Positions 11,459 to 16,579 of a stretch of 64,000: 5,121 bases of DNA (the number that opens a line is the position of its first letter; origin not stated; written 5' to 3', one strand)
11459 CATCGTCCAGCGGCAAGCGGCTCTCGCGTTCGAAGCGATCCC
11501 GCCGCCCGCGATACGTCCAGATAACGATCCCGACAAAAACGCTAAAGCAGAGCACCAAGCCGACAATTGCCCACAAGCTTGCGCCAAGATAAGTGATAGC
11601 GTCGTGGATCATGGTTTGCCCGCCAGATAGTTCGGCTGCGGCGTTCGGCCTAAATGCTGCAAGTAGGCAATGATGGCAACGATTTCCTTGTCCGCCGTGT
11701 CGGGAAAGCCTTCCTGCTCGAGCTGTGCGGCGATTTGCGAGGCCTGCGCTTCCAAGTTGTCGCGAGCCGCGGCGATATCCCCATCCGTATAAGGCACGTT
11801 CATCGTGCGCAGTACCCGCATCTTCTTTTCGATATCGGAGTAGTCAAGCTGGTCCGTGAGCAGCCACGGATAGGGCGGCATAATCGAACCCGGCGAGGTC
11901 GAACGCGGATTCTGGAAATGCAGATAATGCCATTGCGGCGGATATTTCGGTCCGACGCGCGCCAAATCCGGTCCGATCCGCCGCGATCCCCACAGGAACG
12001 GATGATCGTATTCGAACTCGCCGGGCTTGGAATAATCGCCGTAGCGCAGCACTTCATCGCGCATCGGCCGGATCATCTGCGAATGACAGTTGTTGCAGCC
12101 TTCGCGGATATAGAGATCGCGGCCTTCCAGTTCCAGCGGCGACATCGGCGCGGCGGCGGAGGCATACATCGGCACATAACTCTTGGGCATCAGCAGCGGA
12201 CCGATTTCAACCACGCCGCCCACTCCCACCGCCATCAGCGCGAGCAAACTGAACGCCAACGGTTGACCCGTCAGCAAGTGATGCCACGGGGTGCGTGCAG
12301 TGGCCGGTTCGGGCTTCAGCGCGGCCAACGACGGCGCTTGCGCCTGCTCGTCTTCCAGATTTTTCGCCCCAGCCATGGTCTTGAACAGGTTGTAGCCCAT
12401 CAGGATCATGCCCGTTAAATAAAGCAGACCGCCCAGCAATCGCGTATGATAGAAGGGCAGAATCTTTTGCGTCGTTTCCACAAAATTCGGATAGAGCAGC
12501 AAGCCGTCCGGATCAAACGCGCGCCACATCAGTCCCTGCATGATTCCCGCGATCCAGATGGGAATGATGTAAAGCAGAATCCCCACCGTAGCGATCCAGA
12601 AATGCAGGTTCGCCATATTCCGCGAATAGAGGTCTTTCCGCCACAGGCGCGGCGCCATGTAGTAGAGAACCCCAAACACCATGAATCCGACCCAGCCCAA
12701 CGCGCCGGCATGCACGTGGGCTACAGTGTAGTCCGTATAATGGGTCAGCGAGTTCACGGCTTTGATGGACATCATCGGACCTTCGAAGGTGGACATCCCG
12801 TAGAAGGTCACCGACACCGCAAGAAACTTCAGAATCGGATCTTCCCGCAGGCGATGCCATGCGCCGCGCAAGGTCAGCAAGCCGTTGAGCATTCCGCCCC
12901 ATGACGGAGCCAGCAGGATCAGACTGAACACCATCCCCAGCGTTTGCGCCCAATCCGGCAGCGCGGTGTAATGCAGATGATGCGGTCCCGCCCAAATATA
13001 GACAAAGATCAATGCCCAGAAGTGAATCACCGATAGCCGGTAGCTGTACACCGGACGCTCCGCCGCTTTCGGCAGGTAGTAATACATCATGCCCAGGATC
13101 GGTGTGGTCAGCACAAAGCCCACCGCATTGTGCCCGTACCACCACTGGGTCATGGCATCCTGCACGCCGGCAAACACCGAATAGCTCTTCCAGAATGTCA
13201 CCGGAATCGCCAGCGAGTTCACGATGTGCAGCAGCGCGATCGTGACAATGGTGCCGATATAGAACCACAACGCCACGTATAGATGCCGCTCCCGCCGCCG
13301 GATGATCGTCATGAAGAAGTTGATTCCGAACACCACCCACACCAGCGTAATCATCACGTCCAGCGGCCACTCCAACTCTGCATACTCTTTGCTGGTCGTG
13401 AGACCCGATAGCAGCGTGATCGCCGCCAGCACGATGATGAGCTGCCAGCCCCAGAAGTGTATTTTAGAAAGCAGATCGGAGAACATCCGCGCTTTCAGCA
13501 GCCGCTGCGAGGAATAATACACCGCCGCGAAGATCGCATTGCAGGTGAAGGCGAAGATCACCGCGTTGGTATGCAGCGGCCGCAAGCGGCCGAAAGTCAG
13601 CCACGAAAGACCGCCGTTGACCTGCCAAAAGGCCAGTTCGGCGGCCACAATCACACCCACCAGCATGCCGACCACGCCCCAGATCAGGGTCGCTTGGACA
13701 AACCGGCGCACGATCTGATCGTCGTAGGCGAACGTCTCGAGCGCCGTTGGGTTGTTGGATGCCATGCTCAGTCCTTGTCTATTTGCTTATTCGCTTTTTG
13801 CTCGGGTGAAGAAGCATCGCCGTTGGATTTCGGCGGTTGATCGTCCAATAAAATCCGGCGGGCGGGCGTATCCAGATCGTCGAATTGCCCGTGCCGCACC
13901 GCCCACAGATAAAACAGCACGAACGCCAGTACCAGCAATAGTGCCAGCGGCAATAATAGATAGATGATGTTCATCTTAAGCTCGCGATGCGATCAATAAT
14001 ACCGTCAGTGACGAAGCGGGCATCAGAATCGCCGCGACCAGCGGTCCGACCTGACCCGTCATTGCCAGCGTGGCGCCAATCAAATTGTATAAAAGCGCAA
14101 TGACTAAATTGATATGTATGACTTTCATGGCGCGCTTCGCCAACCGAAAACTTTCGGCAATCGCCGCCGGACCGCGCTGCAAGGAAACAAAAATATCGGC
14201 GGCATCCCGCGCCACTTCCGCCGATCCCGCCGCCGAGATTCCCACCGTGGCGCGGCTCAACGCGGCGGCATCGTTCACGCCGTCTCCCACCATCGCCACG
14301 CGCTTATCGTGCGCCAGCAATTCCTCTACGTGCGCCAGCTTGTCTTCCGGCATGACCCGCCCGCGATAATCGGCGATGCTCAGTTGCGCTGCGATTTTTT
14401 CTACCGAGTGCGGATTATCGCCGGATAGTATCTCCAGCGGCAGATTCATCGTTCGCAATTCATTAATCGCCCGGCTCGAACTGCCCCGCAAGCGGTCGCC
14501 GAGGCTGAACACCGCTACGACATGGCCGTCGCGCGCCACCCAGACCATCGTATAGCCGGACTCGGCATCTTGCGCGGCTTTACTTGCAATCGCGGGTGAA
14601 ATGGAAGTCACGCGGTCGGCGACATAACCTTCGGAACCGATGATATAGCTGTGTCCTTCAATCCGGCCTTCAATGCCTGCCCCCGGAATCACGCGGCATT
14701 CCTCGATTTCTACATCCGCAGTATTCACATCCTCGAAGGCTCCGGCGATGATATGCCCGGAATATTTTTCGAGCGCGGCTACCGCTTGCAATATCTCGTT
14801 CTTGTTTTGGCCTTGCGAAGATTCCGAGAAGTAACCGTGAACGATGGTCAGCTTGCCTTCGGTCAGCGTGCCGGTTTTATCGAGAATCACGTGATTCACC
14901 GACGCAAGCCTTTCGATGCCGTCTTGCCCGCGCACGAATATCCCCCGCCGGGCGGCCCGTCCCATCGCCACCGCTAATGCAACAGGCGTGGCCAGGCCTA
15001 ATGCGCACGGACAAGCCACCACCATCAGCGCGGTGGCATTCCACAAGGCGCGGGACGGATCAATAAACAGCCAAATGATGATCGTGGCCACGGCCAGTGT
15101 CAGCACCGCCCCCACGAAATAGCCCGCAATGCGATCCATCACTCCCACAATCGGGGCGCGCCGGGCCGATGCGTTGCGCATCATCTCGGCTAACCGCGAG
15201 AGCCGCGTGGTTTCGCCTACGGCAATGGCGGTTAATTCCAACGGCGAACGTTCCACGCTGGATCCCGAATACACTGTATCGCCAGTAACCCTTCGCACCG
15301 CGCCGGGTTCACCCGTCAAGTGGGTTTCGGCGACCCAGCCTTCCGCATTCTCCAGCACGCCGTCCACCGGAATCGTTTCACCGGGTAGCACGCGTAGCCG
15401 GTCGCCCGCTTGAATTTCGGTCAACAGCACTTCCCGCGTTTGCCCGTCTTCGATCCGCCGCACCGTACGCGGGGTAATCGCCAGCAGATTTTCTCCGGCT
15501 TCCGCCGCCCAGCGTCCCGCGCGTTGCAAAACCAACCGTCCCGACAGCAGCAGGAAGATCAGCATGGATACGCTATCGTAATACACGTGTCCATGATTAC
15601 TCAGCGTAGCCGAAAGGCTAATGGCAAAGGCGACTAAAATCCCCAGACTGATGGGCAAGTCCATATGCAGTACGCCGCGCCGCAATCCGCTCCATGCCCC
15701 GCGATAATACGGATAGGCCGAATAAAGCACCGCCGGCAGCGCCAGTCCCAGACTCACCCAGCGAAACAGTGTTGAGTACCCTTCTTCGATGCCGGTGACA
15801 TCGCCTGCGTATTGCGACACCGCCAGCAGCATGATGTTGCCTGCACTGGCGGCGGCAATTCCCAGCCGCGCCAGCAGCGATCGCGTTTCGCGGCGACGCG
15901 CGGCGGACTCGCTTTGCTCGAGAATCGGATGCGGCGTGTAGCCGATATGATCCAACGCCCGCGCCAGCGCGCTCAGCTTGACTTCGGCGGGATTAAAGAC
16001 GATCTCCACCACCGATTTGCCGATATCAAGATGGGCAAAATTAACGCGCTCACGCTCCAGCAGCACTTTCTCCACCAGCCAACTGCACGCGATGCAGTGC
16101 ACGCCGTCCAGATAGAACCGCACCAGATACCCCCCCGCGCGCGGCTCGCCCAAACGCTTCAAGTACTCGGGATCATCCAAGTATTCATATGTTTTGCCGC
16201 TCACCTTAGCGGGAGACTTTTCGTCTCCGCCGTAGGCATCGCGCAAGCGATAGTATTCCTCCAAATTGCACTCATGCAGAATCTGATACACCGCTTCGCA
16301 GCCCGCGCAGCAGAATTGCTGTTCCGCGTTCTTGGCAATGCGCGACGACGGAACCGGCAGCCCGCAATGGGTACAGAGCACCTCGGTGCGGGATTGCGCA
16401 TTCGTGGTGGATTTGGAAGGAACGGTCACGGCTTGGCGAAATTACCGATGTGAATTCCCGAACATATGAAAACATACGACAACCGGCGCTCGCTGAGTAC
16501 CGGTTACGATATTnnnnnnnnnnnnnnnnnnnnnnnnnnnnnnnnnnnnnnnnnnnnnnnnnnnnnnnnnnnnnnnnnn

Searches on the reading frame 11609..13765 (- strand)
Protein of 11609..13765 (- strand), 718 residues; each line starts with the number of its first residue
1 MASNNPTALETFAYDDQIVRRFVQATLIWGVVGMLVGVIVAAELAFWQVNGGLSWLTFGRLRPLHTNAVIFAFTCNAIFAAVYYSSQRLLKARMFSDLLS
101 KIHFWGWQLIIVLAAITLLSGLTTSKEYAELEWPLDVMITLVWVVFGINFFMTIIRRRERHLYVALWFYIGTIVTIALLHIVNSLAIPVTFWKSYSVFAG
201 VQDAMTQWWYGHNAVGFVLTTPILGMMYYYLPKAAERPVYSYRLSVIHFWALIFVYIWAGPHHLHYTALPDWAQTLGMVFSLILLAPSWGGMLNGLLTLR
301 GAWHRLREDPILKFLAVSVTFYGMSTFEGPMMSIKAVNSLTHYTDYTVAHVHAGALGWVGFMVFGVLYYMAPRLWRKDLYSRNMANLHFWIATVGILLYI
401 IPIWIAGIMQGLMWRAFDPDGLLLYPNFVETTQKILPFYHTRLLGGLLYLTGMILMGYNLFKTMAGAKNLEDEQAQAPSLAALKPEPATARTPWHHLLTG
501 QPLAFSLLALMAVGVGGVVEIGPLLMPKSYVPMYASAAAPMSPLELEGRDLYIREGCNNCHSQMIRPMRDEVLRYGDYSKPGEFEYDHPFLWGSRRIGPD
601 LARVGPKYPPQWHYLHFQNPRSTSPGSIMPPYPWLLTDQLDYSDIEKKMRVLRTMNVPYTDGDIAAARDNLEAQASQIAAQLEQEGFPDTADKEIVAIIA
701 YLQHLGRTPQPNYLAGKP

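Call 42: search_protein_families(library=pfam, proteins=[window:11609-13765:-], max_evalue=0.0001)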
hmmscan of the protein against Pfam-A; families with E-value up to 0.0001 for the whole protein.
window:11609-13765:- (718 aa): 2 families
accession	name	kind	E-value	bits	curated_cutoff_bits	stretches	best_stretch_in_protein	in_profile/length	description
PF00115.25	COX1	-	2.4e-123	412.7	34.8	1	18-448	2-436/436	Cytochrome C and Quinol oxidase polypeptide I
PF02433.20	FixO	-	8.5e-85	284.1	29.6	1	495-707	1-217/219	Cytochrome C oxidase, mono-heme subunit/FixO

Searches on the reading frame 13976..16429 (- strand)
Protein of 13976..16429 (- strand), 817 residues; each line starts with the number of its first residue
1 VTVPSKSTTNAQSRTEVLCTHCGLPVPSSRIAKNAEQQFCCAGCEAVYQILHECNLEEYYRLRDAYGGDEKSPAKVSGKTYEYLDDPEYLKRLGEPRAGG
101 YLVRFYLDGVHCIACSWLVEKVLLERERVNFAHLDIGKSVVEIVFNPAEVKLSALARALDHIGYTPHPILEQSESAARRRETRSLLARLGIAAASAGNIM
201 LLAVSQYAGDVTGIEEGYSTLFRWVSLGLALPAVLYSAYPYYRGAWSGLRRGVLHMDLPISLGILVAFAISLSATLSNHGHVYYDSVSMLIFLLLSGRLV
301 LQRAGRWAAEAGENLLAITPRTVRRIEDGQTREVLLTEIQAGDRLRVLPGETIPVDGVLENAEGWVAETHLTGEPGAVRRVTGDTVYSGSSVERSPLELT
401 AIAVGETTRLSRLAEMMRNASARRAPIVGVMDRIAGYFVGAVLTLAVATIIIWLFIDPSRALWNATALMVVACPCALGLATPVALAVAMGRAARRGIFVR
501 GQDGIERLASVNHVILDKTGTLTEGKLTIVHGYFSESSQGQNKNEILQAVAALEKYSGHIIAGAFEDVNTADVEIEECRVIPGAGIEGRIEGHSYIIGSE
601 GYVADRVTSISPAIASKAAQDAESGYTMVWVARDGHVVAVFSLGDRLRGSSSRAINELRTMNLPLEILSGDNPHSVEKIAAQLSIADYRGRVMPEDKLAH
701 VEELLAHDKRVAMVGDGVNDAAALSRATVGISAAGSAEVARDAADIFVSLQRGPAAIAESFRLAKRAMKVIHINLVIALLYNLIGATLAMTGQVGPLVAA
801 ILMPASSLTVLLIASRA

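Call 43: search_protein_families(library=pfam, proteins=[window:13976-16429:-], max_evalue=0.0001)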
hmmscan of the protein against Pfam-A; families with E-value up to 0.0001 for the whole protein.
window:13976-16429:- (817 aa): 4 families
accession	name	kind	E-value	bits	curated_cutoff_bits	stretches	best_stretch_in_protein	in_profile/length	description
PF00122.25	E1-E2_ATPase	-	9.7e-49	165.8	28.1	1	318-495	2-181/181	E1-E2 ATPase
PF00702.32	Hydrolase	-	1.7e-23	84.5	26.4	1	512-727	2-190/191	haloacid dehalogenase-like hydrolase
PF12156.14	ATPase-cat_bd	-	1.1e-15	58.5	27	1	19-92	2-80/86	Putative metal-binding domain of cation transport ATPase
PF00403.32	HMA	-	7e-10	39.6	24.8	1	105-165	2-62/62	Heavy-metal-associated domain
